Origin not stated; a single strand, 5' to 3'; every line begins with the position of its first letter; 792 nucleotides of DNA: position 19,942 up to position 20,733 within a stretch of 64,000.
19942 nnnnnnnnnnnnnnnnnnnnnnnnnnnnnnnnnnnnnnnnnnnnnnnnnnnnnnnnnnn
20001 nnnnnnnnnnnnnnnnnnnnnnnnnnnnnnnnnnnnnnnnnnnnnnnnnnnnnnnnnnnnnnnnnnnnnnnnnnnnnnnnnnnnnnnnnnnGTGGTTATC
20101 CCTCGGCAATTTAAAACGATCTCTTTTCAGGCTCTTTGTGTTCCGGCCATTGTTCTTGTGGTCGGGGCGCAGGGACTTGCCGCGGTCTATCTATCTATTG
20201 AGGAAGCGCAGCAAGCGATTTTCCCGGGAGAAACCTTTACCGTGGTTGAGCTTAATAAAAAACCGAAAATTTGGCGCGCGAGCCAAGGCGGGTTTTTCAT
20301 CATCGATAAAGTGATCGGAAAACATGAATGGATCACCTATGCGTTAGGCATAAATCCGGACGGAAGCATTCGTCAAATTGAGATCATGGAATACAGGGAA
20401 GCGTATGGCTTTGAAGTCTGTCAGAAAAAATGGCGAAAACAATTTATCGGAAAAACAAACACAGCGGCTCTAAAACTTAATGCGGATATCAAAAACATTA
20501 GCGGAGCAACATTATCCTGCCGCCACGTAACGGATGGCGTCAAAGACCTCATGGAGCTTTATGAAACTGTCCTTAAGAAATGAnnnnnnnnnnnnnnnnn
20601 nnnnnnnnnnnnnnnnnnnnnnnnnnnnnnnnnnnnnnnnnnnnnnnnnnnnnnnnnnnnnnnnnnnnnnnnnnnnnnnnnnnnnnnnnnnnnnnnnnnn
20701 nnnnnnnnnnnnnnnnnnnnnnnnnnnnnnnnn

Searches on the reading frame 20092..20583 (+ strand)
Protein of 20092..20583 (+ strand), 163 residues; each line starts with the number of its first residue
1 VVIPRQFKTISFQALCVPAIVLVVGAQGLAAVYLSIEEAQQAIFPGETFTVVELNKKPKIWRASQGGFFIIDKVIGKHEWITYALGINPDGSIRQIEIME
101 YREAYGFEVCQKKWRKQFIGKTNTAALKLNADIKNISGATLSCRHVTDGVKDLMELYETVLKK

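Call 3: search_protein_families(library=pfam, proteins=[window:20092-20583:+], max_evalue=1)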
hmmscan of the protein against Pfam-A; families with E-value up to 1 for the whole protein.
window:20092-20583:+ (163 aa): 4 families
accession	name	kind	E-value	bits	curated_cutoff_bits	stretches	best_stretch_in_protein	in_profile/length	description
PF04205.19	FMN_bind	-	5e-11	43.5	22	1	76-154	1-76/77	FMN-binding domain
PF12091.13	DUF3567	-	0.0041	17.8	25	1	41-81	2-46/89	Protein of unknown function (DUF3567)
PF25293.1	Beta-prop_EMC1_N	-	0.075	13.1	34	0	111-137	9-35/219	EMC1 N-terminal beta-propeller domain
PF05377.16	FlaC_arch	-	0.15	12.9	27.8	1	143-160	30-47/55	Flagella accessory protein C (FlaC)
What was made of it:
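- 20092..20583 (+): Exported FMN_bind protein, the predicted ApbE substrate (flavinylated Thr140). FMN_bind E 5e-11 (call 3).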

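Call 4: search_protein_families(library=ncbifam, proteins=[window:20092-20583:+], max_evalue=1)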
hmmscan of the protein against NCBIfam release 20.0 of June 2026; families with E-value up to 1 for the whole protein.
window:20092-20583:+ (163 aa): 8 families
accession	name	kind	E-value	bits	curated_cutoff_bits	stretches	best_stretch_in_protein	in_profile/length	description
NF050004.1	BTH_I0359_fam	equivalog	2.4e-05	24.5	70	1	42-84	3-45/85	BTH_I0359 family protein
NF045876.1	RnfG_DVU2794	exception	2.6e-05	23.8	205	1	105-160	125-182/190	RnfABCDGE type electron transport complex subunit G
TIGR01947.1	rnfG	subfamily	0.00023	21.3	102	1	81-158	98-186/187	RnfABCDGE type electron transport complex subunit G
NF041840.1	rnfG_Methano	equivalog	0.0012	18.5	230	1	69-154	91-181/189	Rnf electron transport complex subunit RnfG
TIGR01938.1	nqrC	equivalog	0.0033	17.1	144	1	119-163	191-251/251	NADH:ubiquinone reductase (Na(+)-transporting) subunit C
NF003755.0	PRK05346.2-6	equivalog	0.013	14.4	563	0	67-122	171-229/310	Na(+)-translocating NADH-quinone reductase subunit C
NF003751.0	PRK05346.2-2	equivalog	0.13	11.3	630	0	126-154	269-297/320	Na(+)-translocating NADH-quinone reductase subunit C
NF003752.0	PRK05346.2-3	equivalog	0.16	11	617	1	127-160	267-300/316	Na(+)-translocating NADH-quinone reductase subunit C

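Call 39: find_homologous_proteins(query=window:20092-20583:+, max_evalue=0.00001)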
Query window:20092-20583:+ (163 aa): 2434 proteins with E <= 0.00001 among 2465 candidates; the best 120 are listed.
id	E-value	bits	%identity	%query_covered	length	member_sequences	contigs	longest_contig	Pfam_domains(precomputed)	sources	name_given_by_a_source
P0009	1.3e-102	358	99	100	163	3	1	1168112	PF04205.20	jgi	-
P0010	1.3e-66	241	67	100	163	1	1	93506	PF04205.20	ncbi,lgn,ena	-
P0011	2.2e-65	237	67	100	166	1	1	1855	PF04205.20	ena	-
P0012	3.2e-63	230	60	100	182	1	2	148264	PF04205.20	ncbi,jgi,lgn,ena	-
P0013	4.3e-63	230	63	94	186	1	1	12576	PF04205.20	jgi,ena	-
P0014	7.2e-61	223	59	100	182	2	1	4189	PF04205.20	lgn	-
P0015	1.2e-60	222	62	94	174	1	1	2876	PF04205.20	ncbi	-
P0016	3.5e-60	220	59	94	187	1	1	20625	PF04205.20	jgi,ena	-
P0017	3.6e-60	220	66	93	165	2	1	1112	PF04205.20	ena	-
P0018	7.6e-60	219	57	100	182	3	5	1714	PF04205.20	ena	-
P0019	8.8e-60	219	63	91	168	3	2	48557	PF04205.20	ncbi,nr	ncbi:MAG: FMN-binding protein [Omnitrophica WOR_2 bacterium RIFCSPHIGHO2_01_FULL_48_9]|nr:MAG: FMN-b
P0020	1.1e-59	219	59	100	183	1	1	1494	PF04205.20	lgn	-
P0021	1.4e-59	218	58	100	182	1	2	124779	PF04205.20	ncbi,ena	-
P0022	1.5e-59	218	59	100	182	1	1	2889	PF04205.20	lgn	-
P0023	1.2e-58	215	61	100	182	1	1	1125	PF04205.20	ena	-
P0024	5.1e-58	213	56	100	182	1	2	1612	PF04205.20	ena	-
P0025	5.2e-58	213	59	100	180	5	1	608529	PF04205.20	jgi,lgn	-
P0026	8.2e-58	213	57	100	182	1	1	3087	PF04205.20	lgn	-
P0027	8.4e-58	213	58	100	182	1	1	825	PF04205.20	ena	-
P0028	9.0e-57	209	58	100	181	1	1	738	PF04205.20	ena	-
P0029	9.5e-57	209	58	94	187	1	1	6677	PF04205.20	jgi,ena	-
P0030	1.3e-55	205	56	93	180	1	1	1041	PF04205.20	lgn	-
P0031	3.0e-55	204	57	97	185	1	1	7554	PF04205.20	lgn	-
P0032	6.8e-54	200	57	96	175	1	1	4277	PF04205.20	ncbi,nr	ncbi:MAG: FMN-binding protein [Candidatus Omnitrophica bacterium]|nr:FMN-binding protein [Candidatus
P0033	8.6e-54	200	57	94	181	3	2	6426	PF04205.20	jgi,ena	-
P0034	1.5e-53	199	58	93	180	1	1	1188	PF04205.20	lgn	-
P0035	2.1e-53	198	60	86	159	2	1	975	PF04205.20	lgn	-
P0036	3.4e-53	198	53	97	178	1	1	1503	PF04205.20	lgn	-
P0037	3.4e-53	198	57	96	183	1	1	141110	PF04205.20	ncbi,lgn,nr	ncbi:MAG: FMN-binding protein [Candidatus Omnitrophica bacterium]|nr:FMN-binding protein [Candidatus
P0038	4.0e-53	197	56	93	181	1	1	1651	PF04205.20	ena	-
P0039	5.4e-53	197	54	91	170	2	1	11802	PF04205.20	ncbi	-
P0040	9.0e-53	196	56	90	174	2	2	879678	PF04205.20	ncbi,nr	ncbi:MAG: FMN-binding protein [Candidatus Omnitrophota bacterium]|nr:FMN-binding protein [Candidatus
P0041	1.1e-52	196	56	92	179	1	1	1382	PF04205.20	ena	-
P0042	1.2e-52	196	53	100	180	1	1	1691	PF04205.20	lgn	-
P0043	1.3e-52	196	57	100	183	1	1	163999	PF04205.20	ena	-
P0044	3.6e-52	194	54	97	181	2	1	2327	PF04205.20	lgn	-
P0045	1.1e-51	193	54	100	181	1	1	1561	PF04205.20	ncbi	-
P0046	2.5e-51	192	55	91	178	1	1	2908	PF04205.20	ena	-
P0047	3.3e-51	191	54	89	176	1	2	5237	PF04205.20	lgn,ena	-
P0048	4.7e-51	191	59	88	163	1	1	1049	PF04205.20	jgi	jgi:Na+-translocating ferredoxin:NAD+ oxidoreductase RnfG subunit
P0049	8.2e-51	190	52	94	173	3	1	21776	PF04205.20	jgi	jgi:Na+-translocating ferredoxin:NAD+ oxidoreductase RnfG subunit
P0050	1.3e-50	189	52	94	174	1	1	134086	PF04205.20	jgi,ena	jgi:hypothetical protein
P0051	1.3e-50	189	54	91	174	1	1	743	PF04205.20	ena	-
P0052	1.4e-50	189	54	94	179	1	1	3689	PF04205.20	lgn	-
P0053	2.4e-50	188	53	93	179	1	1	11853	PF04205.20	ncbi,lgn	-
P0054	2.5e-50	188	62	82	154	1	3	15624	PF04205.20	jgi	jgi:uncharacterized protein with FMN-binding domain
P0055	3.0e-50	188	55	90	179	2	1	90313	PF04205.20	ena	-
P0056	4.6e-50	187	51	91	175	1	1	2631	PF04205.20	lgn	-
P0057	5.1e-50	187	57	82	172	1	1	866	PF04205.20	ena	-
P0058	5.2e-50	187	53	93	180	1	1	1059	PF04205.20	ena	-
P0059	6.5e-50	187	53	93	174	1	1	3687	PF04205.20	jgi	jgi:Na+-transporting NADH:ubiquinone oxidoreductase subunit C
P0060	9.7e-50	186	51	93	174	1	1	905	PF04205.20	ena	-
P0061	1.6e-49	186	54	93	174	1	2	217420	PF04205.20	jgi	jgi:Na+-transporting NADH:ubiquinone oxidoreductase subunit C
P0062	1.9e-49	185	51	100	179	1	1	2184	PF04205.20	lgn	-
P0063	2.4e-49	185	54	90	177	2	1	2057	PF04205.20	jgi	jgi:hypothetical protein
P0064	2.6e-49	185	52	90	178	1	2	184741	PF04205.20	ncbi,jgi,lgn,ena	-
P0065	2.9e-49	185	52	93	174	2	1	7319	PF04205.20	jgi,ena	jgi:Na+-translocating ferredoxin:NAD+ oxidoreductase RnfG subunit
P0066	3.1e-49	185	58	90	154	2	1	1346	PF04205.20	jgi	jgi:Na+-translocating ferredoxin:NAD+ oxidoreductase RnfG subunit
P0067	3.5e-49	185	52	93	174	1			PF04205.20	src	-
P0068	3.9e-49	184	55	80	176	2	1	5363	PF04205.20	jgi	jgi:hypothetical protein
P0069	3.9e-49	184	51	93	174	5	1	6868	PF04205.20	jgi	jgi:hypothetical protein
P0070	6.3e-49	184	51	93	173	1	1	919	PF04205.20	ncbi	-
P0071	6.4e-49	184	51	93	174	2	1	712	PF04205.20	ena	-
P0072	6.4e-49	184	50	93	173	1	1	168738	PF04205.20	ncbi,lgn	-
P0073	6.9e-49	184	52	90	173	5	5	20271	PF04205.20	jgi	-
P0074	7.6e-49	184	53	90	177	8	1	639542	PF04205.20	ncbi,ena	-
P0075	8.3e-49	183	55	94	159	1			PF04205.20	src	-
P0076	8.6e-49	183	51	90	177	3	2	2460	PF04205.20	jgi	jgi:FMN-binding domain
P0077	1.1e-48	183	52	93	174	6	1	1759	PF04205.20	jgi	jgi:Na+-translocating ferredoxin:NAD+ oxidoreductase RnfG subunit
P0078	1.3e-48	183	52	93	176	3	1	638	PF04205.20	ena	-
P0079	1.6e-48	182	53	93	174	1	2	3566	PF04205.20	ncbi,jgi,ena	-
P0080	1.7e-48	182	57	91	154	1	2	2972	PF04205.20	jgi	jgi:Na+-translocating ferredoxin:NAD+ oxidoreductase RnfG subunit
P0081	1.7e-48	182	53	90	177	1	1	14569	PF04205.20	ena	-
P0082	1.7e-48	182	53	90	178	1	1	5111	PF04205.20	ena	-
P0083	1.7e-48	182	51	92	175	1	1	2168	PF04205.20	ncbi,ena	-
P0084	1.9e-48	182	52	93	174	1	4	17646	PF04205.20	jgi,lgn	jgi:hypothetical protein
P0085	2.0e-48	182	51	91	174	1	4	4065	PF04205.20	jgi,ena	-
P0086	2.3e-48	182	51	93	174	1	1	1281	PF04205.20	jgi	jgi:hypothetical protein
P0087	2.4e-48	182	51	93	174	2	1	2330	PF04205.20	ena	-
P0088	2.5e-48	182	51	93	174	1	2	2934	PF04205.20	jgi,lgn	jgi:hypothetical protein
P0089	2.6e-48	182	53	88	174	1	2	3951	PF04205.20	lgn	-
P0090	2.6e-48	182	50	91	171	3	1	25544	PF04205.20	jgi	jgi:Na+-translocating ferredoxin:NAD+ oxidoreductase RnfG subunit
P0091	2.6e-48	182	53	93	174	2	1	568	PF04205.20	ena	-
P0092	2.8e-48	182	51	93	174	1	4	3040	PF04205.20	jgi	jgi:Na+-transporting NADH:ubiquinone oxidoreductase subunit C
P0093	2.9e-48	182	52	90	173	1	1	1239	PF04205.20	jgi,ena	-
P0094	2.9e-48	182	51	92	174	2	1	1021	PF04205.20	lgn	-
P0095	2.9e-48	182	52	93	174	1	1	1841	PF04205.20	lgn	-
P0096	3.1e-48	182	51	93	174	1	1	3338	PF04205.20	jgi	jgi:Na+-transporting NADH:ubiquinone oxidoreductase subunit C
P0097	3.1e-48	182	53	90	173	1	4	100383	PF04205.20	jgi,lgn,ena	-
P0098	3.2e-48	181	53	93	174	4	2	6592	PF04205.20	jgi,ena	jgi:hypothetical protein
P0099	3.3e-48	181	49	93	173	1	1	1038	PF04205.20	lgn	-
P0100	3.3e-48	181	52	93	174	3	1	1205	PF04205.20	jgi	jgi:Na+-translocating ferredoxin:NAD+ oxidoreductase RnfG subunit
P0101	3.7e-48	181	57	91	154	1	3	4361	PF04205.20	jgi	jgi:uncharacterized protein with FMN-binding domain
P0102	3.7e-48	181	52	93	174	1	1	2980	PF04205.20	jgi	jgi:Na+-transporting NADH:ubiquinone oxidoreductase subunit NqrC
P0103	3.7e-48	181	51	93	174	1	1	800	PF04205.20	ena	-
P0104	3.9e-48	181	54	95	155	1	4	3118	PF04205.20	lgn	-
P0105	4.1e-48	181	51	93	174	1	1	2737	PF04205.20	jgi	jgi:Na+-transporting NADH:ubiquinone oxidoreductase subunit C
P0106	4.1e-48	181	51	97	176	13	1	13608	PF04205.20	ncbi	-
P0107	4.1e-48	181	54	95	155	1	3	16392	PF04205.20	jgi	jgi:hypothetical protein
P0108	4.2e-48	181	57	91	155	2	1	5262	PF04205.20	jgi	jgi:uncharacterized protein with FMN-binding domain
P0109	4.4e-48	181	50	93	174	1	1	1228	PF04205.20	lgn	-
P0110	4.4e-48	181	49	96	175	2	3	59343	PF04205.20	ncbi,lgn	ncbi:MAG TPA: FMN-binding protein [Candidatus Binatia bacterium]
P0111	4.5e-48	181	51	94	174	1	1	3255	PF04205.20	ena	-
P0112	4.6e-48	181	51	94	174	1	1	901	PF04205.20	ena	-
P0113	4.7e-48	181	52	93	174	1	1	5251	PF04205.20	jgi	jgi:Na+-translocating ferredoxin:NAD+ oxidoreductase RnfG subunit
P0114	4.7e-48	181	50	93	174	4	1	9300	PF04205.20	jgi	jgi:hypothetical protein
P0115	4.7e-48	181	55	91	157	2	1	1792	PF04205.20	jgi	-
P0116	4.8e-48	181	50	93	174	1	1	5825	PF04205.20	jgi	jgi:Na+-transporting NADH:ubiquinone oxidoreductase subunit C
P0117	5.0e-48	181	50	93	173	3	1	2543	PF04205.20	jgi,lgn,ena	jgi:Na+-translocating ferredoxin:NAD+ oxidoreductase RnfG subunit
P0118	5.1e-48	181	51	94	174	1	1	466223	PF04205.20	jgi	jgi:Na+-transporting NADH:ubiquinone oxidoreductase subunit C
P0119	5.1e-48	181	52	91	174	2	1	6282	PF04205.20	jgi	jgi:FMN-binding protein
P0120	5.4e-48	181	49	93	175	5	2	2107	PF04205.20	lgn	-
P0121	5.5e-48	181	54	93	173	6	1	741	PF04205.20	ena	-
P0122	6.0e-48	181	55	91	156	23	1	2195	PF04205.20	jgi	jgi:hypothetical protein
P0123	6.1e-48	181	52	93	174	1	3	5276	PF04205.20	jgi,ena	-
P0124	6.3e-48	181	54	91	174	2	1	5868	PF04205.20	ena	-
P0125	6.4e-48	180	53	91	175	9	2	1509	PF04205.20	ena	-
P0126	6.9e-48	180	50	90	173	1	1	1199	PF04205.20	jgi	-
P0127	8.0e-48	180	55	92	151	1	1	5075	PF04205.20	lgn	-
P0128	8.1e-48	180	51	93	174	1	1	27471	PF04205.20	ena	-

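Call 41: find_encoding_contigs(protein=P0074, flank=7000, max_places=1)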
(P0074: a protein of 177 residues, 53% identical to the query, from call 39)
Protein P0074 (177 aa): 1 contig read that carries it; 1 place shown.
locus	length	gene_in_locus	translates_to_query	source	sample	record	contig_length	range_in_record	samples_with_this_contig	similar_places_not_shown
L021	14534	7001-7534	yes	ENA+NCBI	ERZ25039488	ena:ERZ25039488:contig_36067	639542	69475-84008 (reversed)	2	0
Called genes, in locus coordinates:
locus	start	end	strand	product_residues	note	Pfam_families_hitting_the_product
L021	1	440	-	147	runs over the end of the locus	PF02684:LpxB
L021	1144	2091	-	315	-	PF01408:GFO_IDH_MocA, PF22725:GFO_IDH_MocA_C3, PF02894:GFO_IDH_MocA_C (faint)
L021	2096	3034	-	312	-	PF17930:LpxI_N, PF06230:LpxI_C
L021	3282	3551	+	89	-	PF02742:Fe_dep_repr_C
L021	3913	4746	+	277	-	PF01566:Nramp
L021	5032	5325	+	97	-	PF01566:Nramp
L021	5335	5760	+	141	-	PF00582:Usp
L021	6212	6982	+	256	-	PF20367:DUF6662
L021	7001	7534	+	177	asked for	PF04205:FMN_bind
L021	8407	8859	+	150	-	-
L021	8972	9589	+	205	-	PF06170:DUF983 (weak)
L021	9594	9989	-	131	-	PF00202:Aminotran_3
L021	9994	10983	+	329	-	-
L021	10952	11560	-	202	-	PF02190:LON_substr_bdg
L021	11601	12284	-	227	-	PF01487:DHquinase_I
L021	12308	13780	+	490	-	PF13727:CoA_binding_3 (weak), PF02397:Bac_transf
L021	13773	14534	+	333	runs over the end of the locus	PF01073:3Beta_HSD (weak), PF01370:Epimerase, PF07993:NAD_binding_4 (faint), PF16363:GDP_Man_Dehyd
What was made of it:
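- DtxR plus Nramp lies upstream in L021 (call 41).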

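Call 42: find_encoding_contigs(protein=P0118, flank=7000, max_places=1)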
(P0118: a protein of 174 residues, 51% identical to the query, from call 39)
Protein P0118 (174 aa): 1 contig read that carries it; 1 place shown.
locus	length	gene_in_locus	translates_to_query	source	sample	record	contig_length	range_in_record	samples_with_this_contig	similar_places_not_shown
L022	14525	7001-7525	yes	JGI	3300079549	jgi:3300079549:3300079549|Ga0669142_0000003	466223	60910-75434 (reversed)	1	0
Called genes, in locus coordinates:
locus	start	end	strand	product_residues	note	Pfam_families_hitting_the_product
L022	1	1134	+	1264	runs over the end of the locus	PF04563:RNA_pol_Rpb2_1, PF04561:RNA_pol_Rpb2_2, PF04565:RNA_pol_Rpb2_3, PF10385:RNA_pol_Rpb2_45, PF00562:RNA_pol_Rpb2_6, PF04560:RNA_pol_Rpb2_7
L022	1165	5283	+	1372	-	PF04997:RNA_pol_Rpb1_1, PF00623:RNA_pol_Rpb1_2, PF04983:RNA_pol_Rpb1_3, PF05000:RNA_pol_Rpb1_4, PF04998:RNA_pol_Rpb1_5, PF01333:Apocytochr_F_C (faint)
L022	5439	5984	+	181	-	PF01923:Cob_adeno_trans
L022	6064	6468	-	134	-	-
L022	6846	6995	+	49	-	-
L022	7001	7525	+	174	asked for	PF04205:FMN_bind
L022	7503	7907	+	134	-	PF02424:ApbE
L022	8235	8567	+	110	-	-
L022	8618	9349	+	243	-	PF00318:Ribosomal_S2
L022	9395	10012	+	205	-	PF00889:EF_TS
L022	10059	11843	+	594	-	PF13298:LigD_N, PF01068:DNA_ligase_A_M, PF09414:RNA_ligase (weak), PF04679:DNA_ligase_A_C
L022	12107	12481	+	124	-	PF02700:PurS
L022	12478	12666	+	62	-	PF01679:Pmp3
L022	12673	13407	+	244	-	PF13507:GATase_5, PF01965:DJ-1_PfpI (weak), PF07685:GATase_3 (weak)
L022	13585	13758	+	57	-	PF13500:AAA_26 (weak)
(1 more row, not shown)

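Call 43: find_encoding_contigs(protein=P0110, flank=7000, max_places=1)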
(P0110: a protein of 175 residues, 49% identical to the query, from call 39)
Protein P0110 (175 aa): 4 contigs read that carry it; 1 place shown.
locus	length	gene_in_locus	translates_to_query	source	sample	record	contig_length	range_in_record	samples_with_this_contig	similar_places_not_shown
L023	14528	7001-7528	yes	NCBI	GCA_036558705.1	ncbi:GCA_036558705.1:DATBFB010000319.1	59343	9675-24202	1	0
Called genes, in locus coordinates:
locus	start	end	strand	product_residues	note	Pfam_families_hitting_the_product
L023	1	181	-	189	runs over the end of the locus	PF00775:Dioxygenase_C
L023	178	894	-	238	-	PF12391:PCDO_beta_N, PF00775:Dioxygenase_C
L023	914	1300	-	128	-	PF02627:CMD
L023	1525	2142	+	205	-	-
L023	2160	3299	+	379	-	PF04909:Amidohydro_2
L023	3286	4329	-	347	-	PF13531:SBP_bac_11, PF01547:SBP_bac_1 (weak), PF13343:SBP_bac_6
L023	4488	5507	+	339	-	PF00903:Glyoxalase (faint)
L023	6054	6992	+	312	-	PF20367:DUF6662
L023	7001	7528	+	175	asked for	PF04205:FMN_bind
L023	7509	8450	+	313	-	PF02424:ApbE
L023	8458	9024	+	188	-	-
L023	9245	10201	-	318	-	PF09084:NMT1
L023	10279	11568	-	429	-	PF00483:NTP_transferase, PF25247:LbH_GLGC, PF24894:Hexapep_GlmU (weak), PF25084:LbH_EIF2B (faint)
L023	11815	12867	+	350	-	PF13531:SBP_bac_11, PF01547:SBP_bac_1, PF13416:SBP_bac_8, PF13343:SBP_bac_6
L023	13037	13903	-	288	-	PF00892:EamA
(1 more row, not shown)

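Call 53: search_solved_structures(query=window:20092-20583:+, max_evalue=1, show_alignments=3)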
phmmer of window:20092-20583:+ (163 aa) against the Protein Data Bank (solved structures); distinct sequences matched with E-value up to 1: 5.
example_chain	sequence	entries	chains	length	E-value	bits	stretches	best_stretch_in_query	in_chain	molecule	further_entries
6khx_A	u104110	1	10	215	0.03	17.4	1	66-118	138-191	Peroxiredoxin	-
7zc6_G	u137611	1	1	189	0.034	17.2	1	81-162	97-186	RnfG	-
9eri_G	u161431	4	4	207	0.037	17.1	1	83-160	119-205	Na(+)-translocating ferredoxin:NAD(+) oxidoreductase complex subunit G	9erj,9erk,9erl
2h01_A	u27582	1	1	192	0.58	13.2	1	67-116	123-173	2-CYS PEROXIREDOXIN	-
4l0w_A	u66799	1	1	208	0.67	13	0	67-116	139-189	Thioredoxin peroxidase 1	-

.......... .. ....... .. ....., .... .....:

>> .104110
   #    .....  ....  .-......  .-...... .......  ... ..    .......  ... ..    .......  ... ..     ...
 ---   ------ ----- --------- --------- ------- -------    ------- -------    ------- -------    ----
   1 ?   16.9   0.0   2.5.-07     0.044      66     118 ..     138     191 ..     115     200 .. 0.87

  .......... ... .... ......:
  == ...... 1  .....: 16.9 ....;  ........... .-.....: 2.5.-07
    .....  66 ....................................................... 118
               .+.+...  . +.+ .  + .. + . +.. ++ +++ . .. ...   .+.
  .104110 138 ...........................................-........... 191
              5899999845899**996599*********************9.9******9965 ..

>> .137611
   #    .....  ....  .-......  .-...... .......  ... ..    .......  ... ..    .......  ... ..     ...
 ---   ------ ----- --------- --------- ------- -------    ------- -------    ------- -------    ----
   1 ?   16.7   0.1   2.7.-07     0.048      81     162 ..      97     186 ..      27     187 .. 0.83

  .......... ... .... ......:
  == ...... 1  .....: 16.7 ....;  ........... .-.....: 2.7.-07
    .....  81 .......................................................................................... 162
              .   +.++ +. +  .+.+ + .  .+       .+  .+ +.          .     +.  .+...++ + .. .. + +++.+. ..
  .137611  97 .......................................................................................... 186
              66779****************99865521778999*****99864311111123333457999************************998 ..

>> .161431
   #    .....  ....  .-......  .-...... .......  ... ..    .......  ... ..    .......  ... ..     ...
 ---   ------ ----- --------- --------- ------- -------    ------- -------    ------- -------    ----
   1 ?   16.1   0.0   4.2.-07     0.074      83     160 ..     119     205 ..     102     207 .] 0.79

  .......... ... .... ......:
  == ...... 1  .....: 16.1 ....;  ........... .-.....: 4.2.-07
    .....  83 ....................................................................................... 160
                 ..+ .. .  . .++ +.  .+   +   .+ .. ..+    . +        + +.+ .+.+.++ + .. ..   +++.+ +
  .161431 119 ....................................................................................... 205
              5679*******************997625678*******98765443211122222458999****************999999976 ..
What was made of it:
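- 20092..20583 (+): Aligns to the flavinylation site of RnfG (call 53).
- On FMN_bind (PF04205), ApbE substrate: The site aligns to the RnfG site (call 53).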
